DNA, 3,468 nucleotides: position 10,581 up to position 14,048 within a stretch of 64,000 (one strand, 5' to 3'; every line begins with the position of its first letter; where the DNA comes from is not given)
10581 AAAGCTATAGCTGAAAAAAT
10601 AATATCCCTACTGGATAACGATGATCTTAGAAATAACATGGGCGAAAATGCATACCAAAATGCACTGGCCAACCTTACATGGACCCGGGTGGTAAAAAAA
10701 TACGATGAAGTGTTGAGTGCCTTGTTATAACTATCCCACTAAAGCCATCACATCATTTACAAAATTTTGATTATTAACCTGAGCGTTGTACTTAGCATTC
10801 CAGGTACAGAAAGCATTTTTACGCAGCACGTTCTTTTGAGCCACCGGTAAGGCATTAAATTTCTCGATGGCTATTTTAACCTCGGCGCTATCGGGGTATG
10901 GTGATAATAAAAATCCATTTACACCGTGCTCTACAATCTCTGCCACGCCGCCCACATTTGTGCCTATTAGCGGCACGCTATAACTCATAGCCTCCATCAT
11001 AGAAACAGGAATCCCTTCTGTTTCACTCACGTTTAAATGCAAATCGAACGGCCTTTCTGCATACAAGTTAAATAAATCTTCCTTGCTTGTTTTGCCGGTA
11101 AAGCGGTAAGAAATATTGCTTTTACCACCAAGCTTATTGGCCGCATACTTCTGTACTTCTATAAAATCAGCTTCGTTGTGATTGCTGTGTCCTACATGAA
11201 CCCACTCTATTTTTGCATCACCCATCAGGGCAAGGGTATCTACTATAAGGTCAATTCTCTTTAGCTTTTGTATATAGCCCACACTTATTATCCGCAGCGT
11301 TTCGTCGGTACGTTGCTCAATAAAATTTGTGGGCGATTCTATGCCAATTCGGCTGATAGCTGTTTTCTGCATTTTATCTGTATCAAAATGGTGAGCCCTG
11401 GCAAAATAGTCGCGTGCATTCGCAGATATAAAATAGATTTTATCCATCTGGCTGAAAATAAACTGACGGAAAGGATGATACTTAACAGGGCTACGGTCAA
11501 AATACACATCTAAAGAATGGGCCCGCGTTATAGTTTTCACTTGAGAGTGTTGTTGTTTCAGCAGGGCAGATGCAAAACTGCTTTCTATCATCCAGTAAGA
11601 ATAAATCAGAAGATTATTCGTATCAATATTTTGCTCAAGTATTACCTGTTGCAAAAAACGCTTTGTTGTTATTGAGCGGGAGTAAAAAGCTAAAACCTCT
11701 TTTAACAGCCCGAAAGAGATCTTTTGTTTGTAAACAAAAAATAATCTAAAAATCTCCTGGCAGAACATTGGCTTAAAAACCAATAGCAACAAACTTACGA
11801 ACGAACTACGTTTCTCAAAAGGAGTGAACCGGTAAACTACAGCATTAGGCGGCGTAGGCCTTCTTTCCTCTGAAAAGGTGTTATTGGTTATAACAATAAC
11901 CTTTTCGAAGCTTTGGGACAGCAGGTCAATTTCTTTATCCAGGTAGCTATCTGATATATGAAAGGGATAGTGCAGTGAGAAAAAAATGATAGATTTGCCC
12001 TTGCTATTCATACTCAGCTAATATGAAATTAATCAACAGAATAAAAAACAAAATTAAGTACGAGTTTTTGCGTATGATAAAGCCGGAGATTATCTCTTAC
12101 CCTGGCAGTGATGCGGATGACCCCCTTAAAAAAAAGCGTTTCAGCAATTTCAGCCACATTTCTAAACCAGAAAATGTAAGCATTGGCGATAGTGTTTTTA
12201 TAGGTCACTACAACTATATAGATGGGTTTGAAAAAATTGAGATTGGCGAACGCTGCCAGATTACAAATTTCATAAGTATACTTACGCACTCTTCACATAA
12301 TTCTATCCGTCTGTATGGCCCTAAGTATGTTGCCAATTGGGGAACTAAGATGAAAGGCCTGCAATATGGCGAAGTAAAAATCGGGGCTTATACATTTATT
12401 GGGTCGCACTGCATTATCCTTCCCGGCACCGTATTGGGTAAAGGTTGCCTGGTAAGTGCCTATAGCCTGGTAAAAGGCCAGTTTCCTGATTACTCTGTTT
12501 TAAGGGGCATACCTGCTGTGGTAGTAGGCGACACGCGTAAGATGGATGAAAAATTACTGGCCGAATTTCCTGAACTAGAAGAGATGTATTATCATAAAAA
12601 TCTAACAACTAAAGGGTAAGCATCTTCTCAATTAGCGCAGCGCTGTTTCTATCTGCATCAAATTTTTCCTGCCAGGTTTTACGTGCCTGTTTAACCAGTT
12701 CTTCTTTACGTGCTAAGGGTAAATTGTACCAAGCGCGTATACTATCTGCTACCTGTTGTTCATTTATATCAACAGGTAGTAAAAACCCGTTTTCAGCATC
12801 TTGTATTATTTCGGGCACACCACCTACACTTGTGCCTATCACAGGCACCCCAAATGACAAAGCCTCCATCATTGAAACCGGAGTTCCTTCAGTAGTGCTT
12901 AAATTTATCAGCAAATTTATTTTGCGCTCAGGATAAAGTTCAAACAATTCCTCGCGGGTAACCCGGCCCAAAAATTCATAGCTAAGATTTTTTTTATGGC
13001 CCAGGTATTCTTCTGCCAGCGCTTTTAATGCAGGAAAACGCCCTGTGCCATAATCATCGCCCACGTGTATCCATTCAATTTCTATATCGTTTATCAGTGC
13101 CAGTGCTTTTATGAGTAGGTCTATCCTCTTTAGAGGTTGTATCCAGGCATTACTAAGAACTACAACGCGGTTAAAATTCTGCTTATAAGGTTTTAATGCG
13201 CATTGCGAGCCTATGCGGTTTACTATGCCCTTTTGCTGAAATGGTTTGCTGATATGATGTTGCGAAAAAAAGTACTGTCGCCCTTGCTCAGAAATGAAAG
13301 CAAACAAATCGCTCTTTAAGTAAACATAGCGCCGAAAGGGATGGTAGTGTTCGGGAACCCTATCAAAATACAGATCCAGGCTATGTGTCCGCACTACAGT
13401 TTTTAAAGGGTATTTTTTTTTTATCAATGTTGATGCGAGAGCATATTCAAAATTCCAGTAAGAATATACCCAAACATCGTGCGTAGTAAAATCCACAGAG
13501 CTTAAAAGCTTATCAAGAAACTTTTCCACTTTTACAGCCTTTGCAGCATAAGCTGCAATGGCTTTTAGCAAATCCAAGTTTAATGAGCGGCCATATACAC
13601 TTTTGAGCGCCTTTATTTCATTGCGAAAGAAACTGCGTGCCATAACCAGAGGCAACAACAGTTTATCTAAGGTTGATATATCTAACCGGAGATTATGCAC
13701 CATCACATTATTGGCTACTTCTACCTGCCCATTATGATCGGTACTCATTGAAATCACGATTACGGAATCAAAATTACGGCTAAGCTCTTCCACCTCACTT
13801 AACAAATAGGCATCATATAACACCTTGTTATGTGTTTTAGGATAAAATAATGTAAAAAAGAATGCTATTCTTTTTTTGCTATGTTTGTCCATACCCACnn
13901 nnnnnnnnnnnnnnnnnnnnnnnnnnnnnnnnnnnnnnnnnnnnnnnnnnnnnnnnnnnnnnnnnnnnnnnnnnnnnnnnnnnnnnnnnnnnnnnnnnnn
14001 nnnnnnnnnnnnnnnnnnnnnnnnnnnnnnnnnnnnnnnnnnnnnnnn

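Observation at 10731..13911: Two paralogous antisense GT4 genes interleaved in the glycan operon with almost no intergenic space (noncontiguous-operon-like)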

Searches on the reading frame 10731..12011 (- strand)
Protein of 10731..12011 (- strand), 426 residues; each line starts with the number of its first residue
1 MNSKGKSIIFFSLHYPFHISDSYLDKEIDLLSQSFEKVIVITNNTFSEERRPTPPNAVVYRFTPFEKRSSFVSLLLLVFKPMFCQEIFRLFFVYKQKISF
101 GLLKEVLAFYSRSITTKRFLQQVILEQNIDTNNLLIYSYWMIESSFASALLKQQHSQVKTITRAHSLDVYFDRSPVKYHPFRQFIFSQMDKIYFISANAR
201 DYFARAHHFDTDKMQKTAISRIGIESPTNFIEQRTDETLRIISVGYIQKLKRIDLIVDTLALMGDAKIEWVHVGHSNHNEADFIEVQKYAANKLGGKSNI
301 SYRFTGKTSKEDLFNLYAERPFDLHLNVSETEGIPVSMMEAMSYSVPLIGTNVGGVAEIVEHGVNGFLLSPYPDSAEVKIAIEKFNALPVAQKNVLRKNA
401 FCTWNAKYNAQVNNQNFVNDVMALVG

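Call 8: search_protein_families(library=pfam, proteins=[window:10731-12011:-])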
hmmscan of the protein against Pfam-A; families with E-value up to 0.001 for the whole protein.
window:10731-12011:- (426 aa): 2 families
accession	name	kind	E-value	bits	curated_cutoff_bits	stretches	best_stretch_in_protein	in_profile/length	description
PF00534.26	Glycos_transf_1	-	6.8e-18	65.2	26.4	1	234-399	11-168/172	Glycosyl transferases group 1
PF13692.12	Glyco_trans_1_4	-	3.4e-16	60.2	27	1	240-382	3-136/142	Glycosyl transferases group 1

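Call 29: search_protein_families(library=ncbifam, proteins=[window:10731-12011:-], max_evalue=0.001)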
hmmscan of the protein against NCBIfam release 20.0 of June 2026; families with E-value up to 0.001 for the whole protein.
window:10731-12011:- (426 aa): 20 families
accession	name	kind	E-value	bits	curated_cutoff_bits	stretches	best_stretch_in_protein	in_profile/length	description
NF041876.1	EPS_EpsE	equivalog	3.1e-14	53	400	1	227-387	203-360/389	exopolysaccharide biosynthesis GT4 family glycosyltransferase EpsE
TIGR03999.1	thiol_BshA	equivalog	3.5e-13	49.2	273.7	1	143-371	99-322/375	N-acetyl-alpha-D-glucosaminyl L-malate synthase BshA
TIGR03088.1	stp2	hypoth_equivalog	1.5e-12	47.3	409.05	1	231-390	187-340/374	TIGR03088 family PEP-CTERM/XrtA system glycosyltransferase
TIGR04157.1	glyco_rSAM_CFB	subfamily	1.6e-10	40.5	400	1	185-416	166-401/406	TIGR04157 family glycosyltransferase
TIGR04005.1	wcaL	equivalog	1.4e-09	37.4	537.6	1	159-418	145-400/406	colanic acid biosynthesis glycosyltransferase WcaL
NF038229.1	Glyco4_Geo_Pelo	equivalog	3.3e-09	36.2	400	1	303-375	221-288/338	GPMC system family 4 glycosyltransferase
NF007396.0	PRK09922.1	equivalog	8.4e-09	34.7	385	1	228-371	171-310/361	lipopolysaccharide 1,6-galactosyltransferase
NF047684.1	TeichurnBiosyTuaC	equivalog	1.6e-07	30.6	550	1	301-418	271-383/391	teichuronic acid biosynthesis protein TuaC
NF041010.1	glycosy_Agl16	equivalog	1.8e-07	30.3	575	1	137-408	86-337/352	glycosylation protein Agl16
TIGR02918.1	TIGR02918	equivalog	2.7e-06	26.4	574.6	1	104-379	183-451/500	accessory Sec system glycosyltransferase GtfA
TIGR02470.1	sucr_synth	equivalog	2.8e-06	25.7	810.4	1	332-381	654-703/784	sucrose synthase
NF038255.1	exopoly_VpsD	equivalog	6.2e-06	25.3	300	1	230-358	190-319/381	VpsD family glycosyltransferase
TIGR03449.1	mycothiol_MshA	equivalog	7e-06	25.2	462.5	1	241-371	223-353/406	D-inositol-3-phosphate glycosyltransferase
NF011726.0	PRK15179.1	equivalog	3.1e-05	22.5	733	1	322-382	592-656/694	Vi polysaccharide biosynthesis protein TviE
TIGR02149.1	glgA_Coryne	subfamily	3.8e-05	23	302.4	1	240-374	206-336/391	glycogen synthase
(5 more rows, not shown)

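Call 30: find_related_loci(query=window:10731-12011:-, collection=genome_contigs, flank=6000)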
Query window:10731-12011:- (426 aa) in genome_contigs; peptide patterns used: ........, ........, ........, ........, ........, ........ (x = any residue, [..] = any of these).
41 stretches matched a pattern; 22 encode a relative of the query (tblastn E <= 1e-3); 22 distinct loci.
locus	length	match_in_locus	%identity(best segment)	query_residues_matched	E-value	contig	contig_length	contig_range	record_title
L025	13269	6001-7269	67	2-425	0e+0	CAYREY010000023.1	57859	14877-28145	MAG TPA_asm: uncultured Chitinophaga sp. isolate SRP285395_co1_464 genome assembly, contig: NODE_639_length_57859_cov_24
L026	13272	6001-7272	56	2-425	7e-164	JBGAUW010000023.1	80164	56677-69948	MAG: Chitinophagales bacterium isolate MAG_MBR_H10.09 MBRH10-9_opera_contig_1299, whole genome shotgun sequence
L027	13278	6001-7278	56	1-425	1e-163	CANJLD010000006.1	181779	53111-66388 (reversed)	MAG: Bacteroidetes bacterium isolate RH-23may17-677 genome assembly, contig: RH-23may17-C406, whole genome shotgun seque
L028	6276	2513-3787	53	1-424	6e-154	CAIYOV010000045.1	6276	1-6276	MAG: uncultured Bacteroidetes bacterium isolate LJ_bin-3609 genome assembly, contig: bin-3609:045/556, whole genome shot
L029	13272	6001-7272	53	2-425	8e-147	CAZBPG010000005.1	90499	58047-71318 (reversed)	MAG TPA_asm: uncultured Chitinophaga sp. isolate binchicken_co16_317 genome assembly, contig: NODE_428_length_90499_cov_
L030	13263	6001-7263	37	1-424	1e-89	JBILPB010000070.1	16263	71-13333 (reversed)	MAG: Bacteroidia bacterium isolate ME2017-12-01_3300044633_group7_bin214 Rohwer_bin440_scaffold_2476_c1, whole genome sh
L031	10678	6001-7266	61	2-424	6e-175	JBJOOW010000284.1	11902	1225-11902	MAG: Bacteroidota bacterium isolate watershed3_2019_sw_WHONDRS-S19S_0084_B_bin.16 scaffold_234342, whole genome shotgun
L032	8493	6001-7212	34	6-422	3e-67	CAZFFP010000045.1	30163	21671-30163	MAG TPA_asm: uncultured Chitinophagaceae bacterium isolate SRP319275_co1_176 genome assembly, contig: NODE_1331_length_3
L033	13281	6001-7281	57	1-426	7e-167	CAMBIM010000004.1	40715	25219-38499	MAG: Chitinophaga pinensis isolate MiH-22jul19-236 genome assembly, contig: MiH-22jul19-C1563, whole genome shotgun sequ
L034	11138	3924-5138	30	6-413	1e-56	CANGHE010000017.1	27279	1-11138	MAG: Flavobacteriia bacterium isolate Jr-25may17-129 genome assembly, contig: Jr-25may17-C1760, whole genome shotgun seq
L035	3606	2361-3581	29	8-425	3e-53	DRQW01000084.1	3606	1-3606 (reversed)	MAG TPA_asm: Anaerolineae bacterium isolate HyVt-591 HyVt-591_k145_234421, whole genome shotgun sequence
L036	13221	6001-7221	29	8-425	1e-52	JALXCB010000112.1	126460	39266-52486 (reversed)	MAG: Anaerolineae bacterium isolate T2_metabat2_scaf2bin.134 T2_NODE_35_length_126460_cov_19.969889, whole genome shotgu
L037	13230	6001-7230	29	7-424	1e-52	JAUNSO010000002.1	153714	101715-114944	MAG: bacterium isolate S4R_St_43 NODE_24_length_153714_cov_24.643965, whole genome shotgun sequence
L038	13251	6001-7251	29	2-423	5e-50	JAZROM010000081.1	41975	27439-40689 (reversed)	MAG: Acutalibacteraceae bacterium isolate T1900045392_YK20190082.MAGScoT_cleanbin_000020 SGB_6937_k141_993334, whole gen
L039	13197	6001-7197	27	3-424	2e-47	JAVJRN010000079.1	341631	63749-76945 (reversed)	MAG: Cyclobacteriaceae bacterium isolate D1-CHI-25 k141_43387, whole genome shotgun sequence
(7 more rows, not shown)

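Call 58: search_solved_structures(query=window:10731-12011:-, max_evalue=0.001)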
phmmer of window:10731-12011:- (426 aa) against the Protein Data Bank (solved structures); distinct sequences matched with E-value up to 0.001: 10.
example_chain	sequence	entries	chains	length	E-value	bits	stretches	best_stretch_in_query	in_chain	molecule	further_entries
5d00_A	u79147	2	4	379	5.2e-09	39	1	128-371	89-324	N-acetyl-alpha-D-glucosaminyl L-malate synthase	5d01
2jjm_A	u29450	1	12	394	9.5e-08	34.8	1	136-370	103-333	GLYCOSYL TRANSFERASE, GROUP 1 FAMILY PROTEIN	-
3mbo_A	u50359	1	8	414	1.1e-07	34.6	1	136-370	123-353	Glycosyltransferase, group 1 family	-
6n1x_A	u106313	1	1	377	6e-07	32.2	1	241-373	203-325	Glycosyltransferase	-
6d9t_A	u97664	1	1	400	7e-07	32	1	241-372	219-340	Glycosyl transferase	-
4xso_B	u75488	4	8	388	2.5e-06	30.1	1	251-379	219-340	Alr3699 protein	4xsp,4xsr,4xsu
4xyw_A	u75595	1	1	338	9.5e-05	24.9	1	313-375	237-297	O-antigen biosynthesis glycosyltransferase WbnH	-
2f9f_A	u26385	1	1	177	0.00018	24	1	242-389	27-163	first mannosyl transferase (wbaZ-1)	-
5e9t_A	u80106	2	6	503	0.00025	23.6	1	178-380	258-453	Glycosyltransferase Gtf1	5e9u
4pqg_A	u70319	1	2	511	0.00061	22.3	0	312-380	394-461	Glycosyltransferase Gtf1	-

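Call 62: find_encoding_contigs(protein=window:10731-12011:-, flank=6000, max_places=8)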
Protein window:10731-12011:- (426 aa): no gene with exactly this product is on record in the collection.

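Call 69: search_protein_families(library=pfam, proteins=[L025:3996-5393:+, L025:2216-3967:-, L025:519-2180:-], max_evalue=0.0001)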
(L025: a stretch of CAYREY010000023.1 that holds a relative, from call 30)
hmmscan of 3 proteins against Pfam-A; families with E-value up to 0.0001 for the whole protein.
L025:3996-5393:+ (465 aa): 0 families

L025:2216-3967:- (583 aa): 4 families
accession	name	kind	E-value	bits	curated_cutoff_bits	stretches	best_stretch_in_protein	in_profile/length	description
PF03572.23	Peptidase_S41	-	2.7e-46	157.6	24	1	226-382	1-156/165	Peptidase family S41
PF17820.7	PDZ_6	-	4e-14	52.5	27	1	138-193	1-54/54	PDZ domain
PF13180.12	PDZ_2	-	4.7e-11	43.2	27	1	125-206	2-79/80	PDZ domain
PF00595.29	PDZ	-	7.3e-11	42.7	23.2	1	133-189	21-78/81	PDZ domain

L025:519-2180:- (553 aa): 5 families
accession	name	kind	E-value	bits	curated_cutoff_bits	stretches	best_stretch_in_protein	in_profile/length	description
PF03572.23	Peptidase_S41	-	6.8e-46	156.3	24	1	194-350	2-156/165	Peptidase family S41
PF13180.12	PDZ_2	-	6.7e-12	46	27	1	91-168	1-77/80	PDZ domain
PF00595.29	PDZ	-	3.9e-09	37.2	23.2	1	89-159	8-81/81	PDZ domain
PF17820.7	PDZ_6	-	1e-07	32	27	1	105-160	1-54/54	PDZ domain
PF22694.1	CtpB_N-like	-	4.3e-05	24.3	27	1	30-74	36-81/85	Activating protease CtpB N-terminal domain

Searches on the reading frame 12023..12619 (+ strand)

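Call 8: search_protein_families(library=pfam, proteins=[window:12023-12619:+])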
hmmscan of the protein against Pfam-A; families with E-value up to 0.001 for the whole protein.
window:12023-12619:+ (198 aa): 2 families
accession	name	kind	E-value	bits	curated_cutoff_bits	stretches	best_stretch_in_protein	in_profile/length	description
PF00132.30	Hexapep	-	5.3e-11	42.2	27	1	118-152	2-36/36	Bacterial transferase hexapeptide (six repeats)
PF14602.12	Hexapep_2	-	1.5e-06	28.3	27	1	118-146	2-28/34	Hexapeptide repeat of succinyl-transferase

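Call 29: search_protein_families(library=ncbifam, proteins=[window:12023-12619:+], max_evalue=0.001)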
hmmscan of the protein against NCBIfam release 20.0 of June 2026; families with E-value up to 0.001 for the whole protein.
window:12023-12619:+ (198 aa): 26 families (the best 25 are shown)
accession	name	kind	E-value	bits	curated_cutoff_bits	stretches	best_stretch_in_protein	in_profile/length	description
NF007240.0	PRK09677.1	equivalog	3.4e-19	69.1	243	1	51-169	65-182/192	putative lipopolysaccharide biosynthesis O-acetyl transferase WbbJ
NF007797.0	PRK10502.1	subfamily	8e-12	45.2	192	1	46-169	67-177/183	WcaF family extracellular polysaccharide biosynthesis acetyltransferase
NF058585.1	HptprglPActTf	PfamEq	2.1e-10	40.4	300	1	111-177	100-166/172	heptaprenylglyceryl phosphate O-acetyltransferase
TIGR03570.1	NeuD_NnaD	subfamily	2.5e-09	37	160.8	1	116-165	152-201/202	NeuD/PglB/VioB family sugar acetyltransferase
TIGR03308.1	phn_thr-fam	hypoth_equivalog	3e-09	37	201.65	1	117-168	108-159/204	phosphonate metabolim protein, transferase hexapeptide repeat family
NF000147.1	stregram_VatF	exception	5.2e-09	35.9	400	1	115-169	118-172/221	streptogramin A O-acetyltransferase Vat(F)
NF000311.1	Vat_ABCDEFH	equivalog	8e-09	35.3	300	1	57-179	45-170/201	Vat family streptogramin A O-acetyltransferase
NF038307.1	EPS_acetyl_HpsU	equivalog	4.4e-08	33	305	1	46-165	66-172/178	hormogonium polysaccharide biosynthesis acetyltransferase HpsU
NF007076.0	PRK09527.1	equivalog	2.7e-07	30.2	347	1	48-177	72-191/203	galactoside O-acetyltransferase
NF003657.0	PRK05289.1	equivalog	9.8e-07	28.1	226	0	117-171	33-87/264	acyl-ACP--UDP-N-acetylglucosamine O-acyltransferase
TIGR02353.1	NRPS_term_dom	equivalog_domain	1.9e-06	26.5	423.1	1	112-172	155-217/695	Pls/PosA family non-ribosomal peptide synthetase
NF000097.1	stregram_VatC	exception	2.3e-06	27.7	425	1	61-177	57-177/212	streptogramin A O-acetyltransferase Vat(C)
NF000490.1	chloram_CatB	equivalog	2.4e-06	27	350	1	114-169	107-162/210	type B chloramphenicol O-acetyltransferase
NF000111.1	stregram_VatD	exception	2.6e-06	27.4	400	1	56-168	47-164/209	streptogramin A O-acetyltransferase Vat(D)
TIGR03532.1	DapD_Ac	equivalog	2.6e-06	27.2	231.75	1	118-173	161-216/231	2,3,4,5-tetrahydropyridine-2,6-dicarboxylate N-acetyltransferase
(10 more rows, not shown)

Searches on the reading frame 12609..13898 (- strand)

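Call 8: search_protein_families(library=pfam, proteins=[window:12609-13898:-])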
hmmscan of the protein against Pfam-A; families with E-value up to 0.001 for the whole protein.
window:12609-13898:- (429 aa): 3 families
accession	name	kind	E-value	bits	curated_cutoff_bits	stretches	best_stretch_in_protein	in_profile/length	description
PF00534.26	Glycos_transf_1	-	1.6e-22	80.3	26.4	1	243-407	14-171/172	Glycosyl transferases group 1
PF13692.12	Glyco_trans_1_4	-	5.6e-20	72.5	27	1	245-390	4-139/142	Glycosyl transferases group 1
PF13524.12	Glyco_trans_1_2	-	0.00014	22.3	25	1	306-422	28-142/144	Glycosyl transferase-like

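Call 29: search_protein_families(library=ncbifam, proteins=[window:12609-13892:-], max_evalue=0.001)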
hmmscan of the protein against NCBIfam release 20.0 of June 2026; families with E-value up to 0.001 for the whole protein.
window:12609-13892:- (427 aa): 26 families (the best 25 are shown)
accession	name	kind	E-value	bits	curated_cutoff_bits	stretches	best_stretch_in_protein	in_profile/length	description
NF041876.1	EPS_EpsE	equivalog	1.5e-19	70.5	400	1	240-420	212-389/389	exopolysaccharide biosynthesis GT4 family glycosyltransferase EpsE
TIGR03999.1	thiol_BshA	equivalog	5.4e-14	51.9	273.7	1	152-415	102-361/375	N-acetyl-alpha-D-glucosaminyl L-malate synthase BshA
TIGR03088.1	stp2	hypoth_equivalog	6.5e-14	51.8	409.05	1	185-416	135-362/374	TIGR03088 family PEP-CTERM/XrtA system glycosyltransferase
TIGR04005.1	wcaL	equivalog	2.4e-11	43.1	537.6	1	170-416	151-395/406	colanic acid biosynthesis glycosyltransferase WcaL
NF047684.1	TeichurnBiosyTuaC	equivalog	4.3e-11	42.4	550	1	306-423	273-385/391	teichuronic acid biosynthesis protein TuaC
TIGR02918.1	TIGR02918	equivalog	1.4e-10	40.5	574.6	1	188-384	262-453/500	accessory Sec system glycosyltransferase GtfA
NF038229.1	Glyco4_Geo_Pelo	equivalog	8.3e-10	38.2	400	1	306-421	221-330/338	GPMC system family 4 glycosyltransferase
TIGR03449.1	mycothiol_MshA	equivalog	3.1e-09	36.2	462.5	1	243-392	221-370/406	D-inositol-3-phosphate glycosyltransferase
TIGR04157.1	glyco_rSAM_CFB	subfamily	7.3e-09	35.1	400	1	305-414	283-392/406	TIGR04157 family glycosyltransferase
NF041010.1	glycosy_Agl16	equivalog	6.8e-08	31.7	575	1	143-373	86-303/352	glycosylation protein Agl16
NF046085.1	XrtY_assoc_Gly1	equivalog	3.6e-07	29.4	400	1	238-424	207-377/387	XrtY-associated glycosyltransferase XYAG1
NF011726.0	PRK15179.1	equivalog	3.7e-07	28.8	733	1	324-418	591-685/694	Vi polysaccharide biosynthesis protein TviE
NF047880.1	glyco_SdgA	exception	1.4e-06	27.2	800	1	236-386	309-451/488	serine-aspartate repeat adhesin O-glycosyltransferase SdgA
NF007396.0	PRK09922.1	equivalog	3.2e-06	26.2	385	1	315-372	248-308/361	lipopolysaccharide 1,6-galactosyltransferase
NF038255.1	exopoly_VpsD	equivalog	3.7e-06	26.1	300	1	224-385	183-344/381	VpsD family glycosyltransferase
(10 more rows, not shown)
